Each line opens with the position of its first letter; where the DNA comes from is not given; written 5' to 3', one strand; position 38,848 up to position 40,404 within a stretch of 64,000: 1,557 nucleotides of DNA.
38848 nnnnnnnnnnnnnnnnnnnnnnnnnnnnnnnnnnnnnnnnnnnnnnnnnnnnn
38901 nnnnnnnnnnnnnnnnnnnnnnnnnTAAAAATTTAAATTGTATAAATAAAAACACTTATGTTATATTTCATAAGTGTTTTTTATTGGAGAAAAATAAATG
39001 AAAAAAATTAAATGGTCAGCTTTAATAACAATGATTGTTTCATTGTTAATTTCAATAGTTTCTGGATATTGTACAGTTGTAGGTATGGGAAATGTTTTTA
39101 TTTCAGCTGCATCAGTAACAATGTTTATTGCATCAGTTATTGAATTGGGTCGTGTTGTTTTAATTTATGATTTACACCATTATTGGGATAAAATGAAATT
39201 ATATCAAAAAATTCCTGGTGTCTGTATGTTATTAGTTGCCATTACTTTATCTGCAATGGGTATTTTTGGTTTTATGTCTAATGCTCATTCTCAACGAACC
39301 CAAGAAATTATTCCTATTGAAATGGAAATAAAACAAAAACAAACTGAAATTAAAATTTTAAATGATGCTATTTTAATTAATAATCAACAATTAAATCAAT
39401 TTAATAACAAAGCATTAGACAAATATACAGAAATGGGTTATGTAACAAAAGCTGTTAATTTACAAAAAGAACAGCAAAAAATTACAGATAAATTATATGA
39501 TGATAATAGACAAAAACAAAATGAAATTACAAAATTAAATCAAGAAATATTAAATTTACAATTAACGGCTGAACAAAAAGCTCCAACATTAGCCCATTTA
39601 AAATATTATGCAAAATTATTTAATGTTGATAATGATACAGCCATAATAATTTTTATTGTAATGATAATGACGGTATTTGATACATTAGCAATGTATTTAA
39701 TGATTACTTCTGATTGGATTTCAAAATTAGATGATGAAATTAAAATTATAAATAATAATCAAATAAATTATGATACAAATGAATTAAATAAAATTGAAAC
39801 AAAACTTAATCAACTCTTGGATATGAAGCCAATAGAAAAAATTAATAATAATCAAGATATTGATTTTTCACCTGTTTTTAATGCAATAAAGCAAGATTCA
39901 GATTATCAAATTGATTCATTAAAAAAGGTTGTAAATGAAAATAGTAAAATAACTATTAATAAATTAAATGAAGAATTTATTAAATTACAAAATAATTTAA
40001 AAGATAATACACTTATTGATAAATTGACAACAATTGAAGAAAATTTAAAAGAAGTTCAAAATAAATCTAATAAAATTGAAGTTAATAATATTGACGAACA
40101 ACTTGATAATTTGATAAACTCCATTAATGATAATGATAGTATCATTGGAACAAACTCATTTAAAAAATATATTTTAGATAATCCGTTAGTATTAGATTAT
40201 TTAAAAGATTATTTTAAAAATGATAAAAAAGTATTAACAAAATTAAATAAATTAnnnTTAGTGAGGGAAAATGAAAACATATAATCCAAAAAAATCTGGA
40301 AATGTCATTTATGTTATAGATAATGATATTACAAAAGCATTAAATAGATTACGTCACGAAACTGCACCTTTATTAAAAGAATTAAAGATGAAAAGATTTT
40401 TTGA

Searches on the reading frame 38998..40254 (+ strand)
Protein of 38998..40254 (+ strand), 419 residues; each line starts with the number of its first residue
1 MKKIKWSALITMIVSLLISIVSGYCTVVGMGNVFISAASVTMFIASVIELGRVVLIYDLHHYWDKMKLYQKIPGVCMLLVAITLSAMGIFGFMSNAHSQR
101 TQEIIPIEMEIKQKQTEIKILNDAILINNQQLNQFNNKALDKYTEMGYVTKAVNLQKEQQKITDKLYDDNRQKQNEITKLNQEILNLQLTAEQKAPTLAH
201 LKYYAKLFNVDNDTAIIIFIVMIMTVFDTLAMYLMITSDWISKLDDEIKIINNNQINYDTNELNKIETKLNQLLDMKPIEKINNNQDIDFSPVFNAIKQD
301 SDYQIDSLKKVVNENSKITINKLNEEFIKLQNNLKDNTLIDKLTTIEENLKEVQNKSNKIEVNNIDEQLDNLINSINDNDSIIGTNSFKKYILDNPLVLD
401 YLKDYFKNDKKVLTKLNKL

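Call 3: search_protein_families(library=pfam, proteins=[window:38998-40254:+], max_evalue=0.1)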
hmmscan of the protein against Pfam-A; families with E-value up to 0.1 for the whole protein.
window:38998-40254:+ (419 aa): 1 family
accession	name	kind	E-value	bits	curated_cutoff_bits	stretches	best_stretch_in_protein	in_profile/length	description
PF08479.16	POTRA_2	-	0.019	15.2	24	1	127-159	31-62/76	POTRA domain, ShlB-type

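Call 5: search_protein_families(library=phrogs, proteins=[window:38998-40254:+], max_evalue=0.01)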
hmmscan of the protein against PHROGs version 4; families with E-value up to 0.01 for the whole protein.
window:38998-40254:+ (419 aa): 0 families
